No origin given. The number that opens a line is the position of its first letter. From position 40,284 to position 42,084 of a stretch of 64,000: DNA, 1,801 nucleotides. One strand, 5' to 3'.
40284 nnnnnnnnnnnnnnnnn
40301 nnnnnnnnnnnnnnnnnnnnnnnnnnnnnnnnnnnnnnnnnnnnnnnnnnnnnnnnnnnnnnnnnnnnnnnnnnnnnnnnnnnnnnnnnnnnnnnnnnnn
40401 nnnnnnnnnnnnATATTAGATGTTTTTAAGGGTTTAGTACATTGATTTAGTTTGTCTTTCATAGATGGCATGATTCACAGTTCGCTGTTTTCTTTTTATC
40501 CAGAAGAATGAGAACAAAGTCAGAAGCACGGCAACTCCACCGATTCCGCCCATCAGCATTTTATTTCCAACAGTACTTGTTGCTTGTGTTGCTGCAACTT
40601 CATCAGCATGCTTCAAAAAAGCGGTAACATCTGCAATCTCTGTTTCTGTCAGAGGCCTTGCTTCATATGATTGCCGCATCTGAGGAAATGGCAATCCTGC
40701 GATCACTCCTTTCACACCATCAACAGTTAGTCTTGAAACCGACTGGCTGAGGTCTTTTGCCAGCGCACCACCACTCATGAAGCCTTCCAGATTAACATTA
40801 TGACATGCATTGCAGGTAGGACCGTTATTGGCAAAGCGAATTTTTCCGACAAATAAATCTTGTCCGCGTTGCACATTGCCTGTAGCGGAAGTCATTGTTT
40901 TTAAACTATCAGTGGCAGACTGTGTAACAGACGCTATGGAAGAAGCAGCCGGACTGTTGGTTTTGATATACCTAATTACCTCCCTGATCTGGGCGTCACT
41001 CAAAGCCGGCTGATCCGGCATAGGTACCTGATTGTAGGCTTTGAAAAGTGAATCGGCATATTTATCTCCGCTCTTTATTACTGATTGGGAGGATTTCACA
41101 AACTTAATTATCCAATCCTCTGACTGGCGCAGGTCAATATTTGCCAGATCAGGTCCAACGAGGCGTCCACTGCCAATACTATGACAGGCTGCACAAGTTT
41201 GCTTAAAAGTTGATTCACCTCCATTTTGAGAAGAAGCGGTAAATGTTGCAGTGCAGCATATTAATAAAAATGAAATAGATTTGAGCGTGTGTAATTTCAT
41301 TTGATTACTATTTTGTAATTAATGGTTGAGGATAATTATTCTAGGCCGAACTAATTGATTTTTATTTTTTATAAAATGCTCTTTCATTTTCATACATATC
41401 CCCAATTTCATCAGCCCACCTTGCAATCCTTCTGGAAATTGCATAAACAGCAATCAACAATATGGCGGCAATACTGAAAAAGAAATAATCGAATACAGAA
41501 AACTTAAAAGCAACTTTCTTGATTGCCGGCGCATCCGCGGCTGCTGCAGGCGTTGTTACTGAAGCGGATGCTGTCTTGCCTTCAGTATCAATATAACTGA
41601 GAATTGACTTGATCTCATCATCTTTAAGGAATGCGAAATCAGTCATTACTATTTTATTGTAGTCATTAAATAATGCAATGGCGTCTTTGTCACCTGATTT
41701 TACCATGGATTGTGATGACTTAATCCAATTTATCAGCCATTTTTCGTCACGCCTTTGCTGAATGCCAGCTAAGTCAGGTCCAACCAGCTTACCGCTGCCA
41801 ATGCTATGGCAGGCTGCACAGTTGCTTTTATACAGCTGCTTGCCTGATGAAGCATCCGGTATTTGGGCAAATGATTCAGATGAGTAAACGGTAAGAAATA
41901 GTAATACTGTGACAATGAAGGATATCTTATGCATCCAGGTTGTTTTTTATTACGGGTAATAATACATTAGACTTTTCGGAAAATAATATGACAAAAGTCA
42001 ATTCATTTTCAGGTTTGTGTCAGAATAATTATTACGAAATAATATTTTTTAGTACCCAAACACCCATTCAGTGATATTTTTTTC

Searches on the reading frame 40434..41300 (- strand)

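Call 7: search_protein_families(library=ncbifam, proteins=[window:40434-41300:-], max_evalue=0.00001)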
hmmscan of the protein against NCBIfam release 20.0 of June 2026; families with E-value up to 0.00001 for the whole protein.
window:40434-41300:- (288 aa): 7 families
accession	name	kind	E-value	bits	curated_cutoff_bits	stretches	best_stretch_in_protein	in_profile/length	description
TIGR02603.1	CxxCH_TIGR02603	domain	1.5e-11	44.4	68.15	1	27-74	5-54/134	putative heme-binding domain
TIGR04485.1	thiosulf_SoxX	equivalog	2.1e-09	37.9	61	0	35-114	4-77/78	sulfur oxidation c-type cytochrome SoxX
NF050122.1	bc1_QcrC_actin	exception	8.4e-09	35.1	200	1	96-258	98-230/253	cytochrome bc1 complex diheme cytochrome c subunit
NF045774.1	cytochro_C551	exception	5.2e-07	29.6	118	0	22-74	36-88/110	cytochrome c551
NF045773.1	cytochro_C550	exception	8e-07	29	125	0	23-77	47-101/118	cytochrome c550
TIGR00782.1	ccoP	equivalog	9.4e-07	28.4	179.95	0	23-118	105-195/285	cytochrome-c oxidase, cbb3-type subunit III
NF043008.1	Cyt550_Brdyrhiz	equivalog_domain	4.9e-06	26.7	240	0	6-94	6-95/131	cytochrome c-550 CycA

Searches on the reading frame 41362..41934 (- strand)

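Call 7: search_protein_families(library=ncbifam, proteins=[window:41362-41934:-], max_evalue=0.00001)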
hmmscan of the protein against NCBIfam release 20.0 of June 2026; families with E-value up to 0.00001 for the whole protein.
window:41362-41934:- (190 aa): 3 families
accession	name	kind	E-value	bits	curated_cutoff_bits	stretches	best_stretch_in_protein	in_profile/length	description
TIGR02603.1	CxxCH_TIGR02603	domain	5.7e-09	36.1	68.15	1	26-76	1-53/134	putative heme-binding domain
TIGR04485.1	thiosulf_SoxX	equivalog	9.3e-08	32.7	61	1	36-116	2-76/78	sulfur oxidation c-type cytochrome SoxX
NF045930.1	Cytc6PetJCyano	equivalog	2.8e-07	30.4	135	1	7-90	7-87/110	cytochrome c6 PetJ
